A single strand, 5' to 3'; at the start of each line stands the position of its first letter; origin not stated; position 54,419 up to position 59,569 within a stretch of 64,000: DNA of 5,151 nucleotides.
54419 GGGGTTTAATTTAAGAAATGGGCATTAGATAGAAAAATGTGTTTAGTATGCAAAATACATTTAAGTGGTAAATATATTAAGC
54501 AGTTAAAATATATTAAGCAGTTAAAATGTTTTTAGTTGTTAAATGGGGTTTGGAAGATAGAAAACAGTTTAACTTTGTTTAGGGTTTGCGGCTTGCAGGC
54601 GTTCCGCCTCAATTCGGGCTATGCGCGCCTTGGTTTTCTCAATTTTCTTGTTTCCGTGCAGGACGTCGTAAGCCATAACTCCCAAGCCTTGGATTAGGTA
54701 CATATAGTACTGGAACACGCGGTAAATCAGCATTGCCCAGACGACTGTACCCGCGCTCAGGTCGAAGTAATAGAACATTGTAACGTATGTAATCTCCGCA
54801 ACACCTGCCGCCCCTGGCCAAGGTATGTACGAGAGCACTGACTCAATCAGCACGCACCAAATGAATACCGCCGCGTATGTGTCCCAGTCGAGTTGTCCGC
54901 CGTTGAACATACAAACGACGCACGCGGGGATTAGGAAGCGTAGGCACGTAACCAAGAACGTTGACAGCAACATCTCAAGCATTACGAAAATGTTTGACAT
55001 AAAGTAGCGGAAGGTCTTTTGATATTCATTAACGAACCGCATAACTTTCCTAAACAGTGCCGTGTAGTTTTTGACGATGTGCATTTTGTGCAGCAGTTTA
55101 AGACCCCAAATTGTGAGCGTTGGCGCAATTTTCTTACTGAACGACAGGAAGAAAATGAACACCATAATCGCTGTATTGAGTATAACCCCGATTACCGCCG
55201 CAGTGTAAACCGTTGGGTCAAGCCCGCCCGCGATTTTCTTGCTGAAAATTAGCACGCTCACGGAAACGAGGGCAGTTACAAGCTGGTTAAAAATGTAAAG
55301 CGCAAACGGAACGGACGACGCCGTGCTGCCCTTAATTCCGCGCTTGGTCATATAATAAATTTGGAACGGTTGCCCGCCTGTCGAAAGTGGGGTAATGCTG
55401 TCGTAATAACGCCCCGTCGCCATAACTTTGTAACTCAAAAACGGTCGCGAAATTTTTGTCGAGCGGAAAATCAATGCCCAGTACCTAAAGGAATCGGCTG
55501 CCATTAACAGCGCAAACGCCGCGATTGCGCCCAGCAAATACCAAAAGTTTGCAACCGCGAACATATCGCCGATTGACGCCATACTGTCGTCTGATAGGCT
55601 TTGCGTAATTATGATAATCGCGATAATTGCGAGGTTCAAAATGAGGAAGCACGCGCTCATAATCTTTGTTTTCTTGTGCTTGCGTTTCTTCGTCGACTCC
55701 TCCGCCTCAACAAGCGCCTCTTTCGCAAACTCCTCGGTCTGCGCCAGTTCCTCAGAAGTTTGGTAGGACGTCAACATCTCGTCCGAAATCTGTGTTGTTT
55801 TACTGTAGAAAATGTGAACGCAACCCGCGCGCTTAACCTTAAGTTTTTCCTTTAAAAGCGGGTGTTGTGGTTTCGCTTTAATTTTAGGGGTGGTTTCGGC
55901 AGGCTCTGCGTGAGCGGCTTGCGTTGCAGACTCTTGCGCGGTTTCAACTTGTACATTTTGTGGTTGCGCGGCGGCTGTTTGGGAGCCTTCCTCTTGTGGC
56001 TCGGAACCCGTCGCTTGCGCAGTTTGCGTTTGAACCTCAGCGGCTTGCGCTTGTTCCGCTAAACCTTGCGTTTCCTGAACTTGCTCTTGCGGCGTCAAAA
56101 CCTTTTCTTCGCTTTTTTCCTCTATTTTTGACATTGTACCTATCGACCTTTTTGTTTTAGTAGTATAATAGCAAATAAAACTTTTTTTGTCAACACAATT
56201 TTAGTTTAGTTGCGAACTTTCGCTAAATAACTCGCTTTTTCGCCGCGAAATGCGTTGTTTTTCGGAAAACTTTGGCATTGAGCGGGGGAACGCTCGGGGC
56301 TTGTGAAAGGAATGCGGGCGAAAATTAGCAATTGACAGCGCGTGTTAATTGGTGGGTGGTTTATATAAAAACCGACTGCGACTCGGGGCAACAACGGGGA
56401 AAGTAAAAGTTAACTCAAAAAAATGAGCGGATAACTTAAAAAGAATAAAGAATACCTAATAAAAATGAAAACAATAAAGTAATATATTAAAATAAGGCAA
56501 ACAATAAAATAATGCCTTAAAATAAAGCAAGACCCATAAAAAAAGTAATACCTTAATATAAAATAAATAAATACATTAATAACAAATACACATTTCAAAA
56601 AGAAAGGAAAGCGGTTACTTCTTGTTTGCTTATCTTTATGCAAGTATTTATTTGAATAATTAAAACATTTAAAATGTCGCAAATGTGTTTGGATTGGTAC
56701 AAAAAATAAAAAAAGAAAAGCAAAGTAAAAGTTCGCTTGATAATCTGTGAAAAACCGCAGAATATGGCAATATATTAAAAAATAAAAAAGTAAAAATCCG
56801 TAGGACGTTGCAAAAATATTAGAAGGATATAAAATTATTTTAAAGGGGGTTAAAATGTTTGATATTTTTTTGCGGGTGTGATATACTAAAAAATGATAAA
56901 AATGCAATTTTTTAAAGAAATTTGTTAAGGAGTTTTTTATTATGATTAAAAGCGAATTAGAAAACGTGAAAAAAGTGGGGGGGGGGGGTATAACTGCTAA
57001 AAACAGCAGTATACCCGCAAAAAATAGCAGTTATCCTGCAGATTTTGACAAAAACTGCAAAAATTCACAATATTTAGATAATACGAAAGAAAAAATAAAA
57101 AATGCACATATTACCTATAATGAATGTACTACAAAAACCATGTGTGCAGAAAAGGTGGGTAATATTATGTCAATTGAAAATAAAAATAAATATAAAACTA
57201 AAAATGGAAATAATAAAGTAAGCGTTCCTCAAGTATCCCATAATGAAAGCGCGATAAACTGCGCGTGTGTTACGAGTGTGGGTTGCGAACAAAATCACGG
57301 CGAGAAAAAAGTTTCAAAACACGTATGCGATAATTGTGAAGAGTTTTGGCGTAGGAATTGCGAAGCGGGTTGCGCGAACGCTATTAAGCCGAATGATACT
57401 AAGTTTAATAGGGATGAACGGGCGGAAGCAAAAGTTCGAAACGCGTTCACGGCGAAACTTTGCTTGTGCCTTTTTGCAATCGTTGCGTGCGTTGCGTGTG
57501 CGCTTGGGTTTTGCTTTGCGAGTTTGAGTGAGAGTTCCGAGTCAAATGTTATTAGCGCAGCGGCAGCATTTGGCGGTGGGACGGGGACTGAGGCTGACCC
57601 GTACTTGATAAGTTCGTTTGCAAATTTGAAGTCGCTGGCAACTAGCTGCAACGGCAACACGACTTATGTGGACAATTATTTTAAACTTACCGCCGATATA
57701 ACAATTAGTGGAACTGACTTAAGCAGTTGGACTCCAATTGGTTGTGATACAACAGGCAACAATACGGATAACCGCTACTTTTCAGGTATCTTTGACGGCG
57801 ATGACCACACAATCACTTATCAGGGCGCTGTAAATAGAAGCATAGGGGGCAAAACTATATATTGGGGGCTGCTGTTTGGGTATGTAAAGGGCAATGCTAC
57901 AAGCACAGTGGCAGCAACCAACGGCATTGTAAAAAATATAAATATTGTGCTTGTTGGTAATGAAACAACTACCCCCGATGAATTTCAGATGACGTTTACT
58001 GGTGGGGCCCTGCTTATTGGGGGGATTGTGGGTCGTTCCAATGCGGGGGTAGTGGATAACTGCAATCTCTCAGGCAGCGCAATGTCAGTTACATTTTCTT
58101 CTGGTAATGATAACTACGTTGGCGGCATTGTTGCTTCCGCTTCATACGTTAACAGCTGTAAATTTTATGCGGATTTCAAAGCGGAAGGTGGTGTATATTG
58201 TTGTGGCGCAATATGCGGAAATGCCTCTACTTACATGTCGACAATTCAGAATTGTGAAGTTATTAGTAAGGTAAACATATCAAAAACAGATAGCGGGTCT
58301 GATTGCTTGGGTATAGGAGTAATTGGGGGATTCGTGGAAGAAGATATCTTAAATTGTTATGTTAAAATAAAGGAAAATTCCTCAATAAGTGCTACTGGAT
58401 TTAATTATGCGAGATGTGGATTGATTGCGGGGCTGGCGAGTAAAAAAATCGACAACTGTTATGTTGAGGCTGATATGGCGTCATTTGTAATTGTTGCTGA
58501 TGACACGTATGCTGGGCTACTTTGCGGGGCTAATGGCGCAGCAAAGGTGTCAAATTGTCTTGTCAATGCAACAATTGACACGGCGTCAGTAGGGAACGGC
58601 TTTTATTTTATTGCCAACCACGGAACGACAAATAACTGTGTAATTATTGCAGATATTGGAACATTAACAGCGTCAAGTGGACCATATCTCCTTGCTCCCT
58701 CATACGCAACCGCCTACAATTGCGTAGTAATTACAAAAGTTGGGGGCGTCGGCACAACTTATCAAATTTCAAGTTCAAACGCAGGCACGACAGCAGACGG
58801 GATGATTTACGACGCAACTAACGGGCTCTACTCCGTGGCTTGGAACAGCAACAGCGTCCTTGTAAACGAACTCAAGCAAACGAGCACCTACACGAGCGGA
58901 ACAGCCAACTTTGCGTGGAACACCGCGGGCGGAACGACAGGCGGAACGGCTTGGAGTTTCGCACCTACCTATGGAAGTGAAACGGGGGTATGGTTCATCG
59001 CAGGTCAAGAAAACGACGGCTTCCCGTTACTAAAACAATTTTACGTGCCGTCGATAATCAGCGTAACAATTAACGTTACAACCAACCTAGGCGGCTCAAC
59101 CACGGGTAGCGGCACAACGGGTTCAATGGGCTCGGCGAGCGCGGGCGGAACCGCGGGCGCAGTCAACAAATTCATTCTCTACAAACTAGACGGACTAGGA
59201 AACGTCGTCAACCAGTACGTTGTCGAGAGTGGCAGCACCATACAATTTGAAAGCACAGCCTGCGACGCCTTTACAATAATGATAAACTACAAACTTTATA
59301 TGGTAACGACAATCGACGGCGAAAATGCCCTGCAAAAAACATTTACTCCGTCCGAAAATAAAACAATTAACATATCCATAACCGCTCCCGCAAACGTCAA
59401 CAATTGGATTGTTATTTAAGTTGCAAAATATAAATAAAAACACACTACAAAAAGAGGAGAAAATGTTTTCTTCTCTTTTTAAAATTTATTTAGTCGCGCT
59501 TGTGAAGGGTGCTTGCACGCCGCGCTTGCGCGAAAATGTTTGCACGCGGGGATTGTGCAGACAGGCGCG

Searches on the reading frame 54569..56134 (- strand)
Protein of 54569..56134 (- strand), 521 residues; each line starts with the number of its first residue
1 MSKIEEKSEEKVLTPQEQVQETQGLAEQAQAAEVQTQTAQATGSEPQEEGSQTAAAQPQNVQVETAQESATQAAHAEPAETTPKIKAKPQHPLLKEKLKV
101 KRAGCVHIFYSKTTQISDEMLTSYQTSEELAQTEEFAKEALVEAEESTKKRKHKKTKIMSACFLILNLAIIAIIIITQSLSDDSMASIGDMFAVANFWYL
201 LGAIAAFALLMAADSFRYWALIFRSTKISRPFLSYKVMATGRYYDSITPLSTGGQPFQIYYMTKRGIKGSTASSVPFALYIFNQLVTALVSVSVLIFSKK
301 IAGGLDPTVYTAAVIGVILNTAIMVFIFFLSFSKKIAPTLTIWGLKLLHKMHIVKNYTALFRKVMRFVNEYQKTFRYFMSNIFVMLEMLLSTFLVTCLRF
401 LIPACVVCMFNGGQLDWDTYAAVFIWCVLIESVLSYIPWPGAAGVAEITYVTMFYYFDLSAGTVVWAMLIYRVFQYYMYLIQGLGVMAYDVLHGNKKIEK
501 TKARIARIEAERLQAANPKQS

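Call 30: search_protein_families(library=pfam, proteins=[window:54569-56134:-])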
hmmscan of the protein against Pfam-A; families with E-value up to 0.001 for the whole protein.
window:54569-56134:- (521 aa): 1 family
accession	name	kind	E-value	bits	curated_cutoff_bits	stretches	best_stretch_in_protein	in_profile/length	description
PF03706.18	LPG_synthase_TM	-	2.3e-28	100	33.4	1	165-483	2-302/302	Lysylphosphatidylglycerol synthase TM region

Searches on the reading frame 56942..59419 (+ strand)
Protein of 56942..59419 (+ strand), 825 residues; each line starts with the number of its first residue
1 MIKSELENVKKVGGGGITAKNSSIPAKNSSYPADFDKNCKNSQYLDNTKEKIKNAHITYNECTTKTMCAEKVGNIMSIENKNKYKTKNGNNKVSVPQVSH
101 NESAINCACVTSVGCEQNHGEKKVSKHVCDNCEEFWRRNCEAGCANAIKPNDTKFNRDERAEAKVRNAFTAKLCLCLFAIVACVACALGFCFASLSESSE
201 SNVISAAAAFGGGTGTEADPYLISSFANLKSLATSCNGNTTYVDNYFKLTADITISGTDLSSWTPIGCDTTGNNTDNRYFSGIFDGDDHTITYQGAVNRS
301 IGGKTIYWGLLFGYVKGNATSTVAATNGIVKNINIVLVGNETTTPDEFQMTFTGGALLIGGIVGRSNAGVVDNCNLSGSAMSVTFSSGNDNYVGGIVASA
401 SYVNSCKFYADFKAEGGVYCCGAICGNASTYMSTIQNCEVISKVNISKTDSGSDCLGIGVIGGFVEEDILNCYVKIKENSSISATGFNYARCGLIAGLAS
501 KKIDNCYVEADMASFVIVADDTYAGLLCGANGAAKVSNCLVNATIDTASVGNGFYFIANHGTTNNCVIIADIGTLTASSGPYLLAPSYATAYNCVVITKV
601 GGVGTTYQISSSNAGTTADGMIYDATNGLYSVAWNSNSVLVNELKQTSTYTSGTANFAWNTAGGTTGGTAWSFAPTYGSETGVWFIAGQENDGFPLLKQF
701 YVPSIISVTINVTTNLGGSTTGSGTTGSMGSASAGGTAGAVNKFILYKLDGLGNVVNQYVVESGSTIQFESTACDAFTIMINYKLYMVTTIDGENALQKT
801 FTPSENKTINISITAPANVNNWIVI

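Call 30: search_protein_families(library=pfam, proteins=[window:56942-59419:+])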
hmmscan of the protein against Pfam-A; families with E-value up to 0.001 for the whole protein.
window:56942-59419:+ (825 aa): 1 family
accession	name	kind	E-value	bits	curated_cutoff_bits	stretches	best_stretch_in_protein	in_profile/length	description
PF07581.17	Glug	-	6.4e-05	23.5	20.5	0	355-379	1-26/28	The GLUG motif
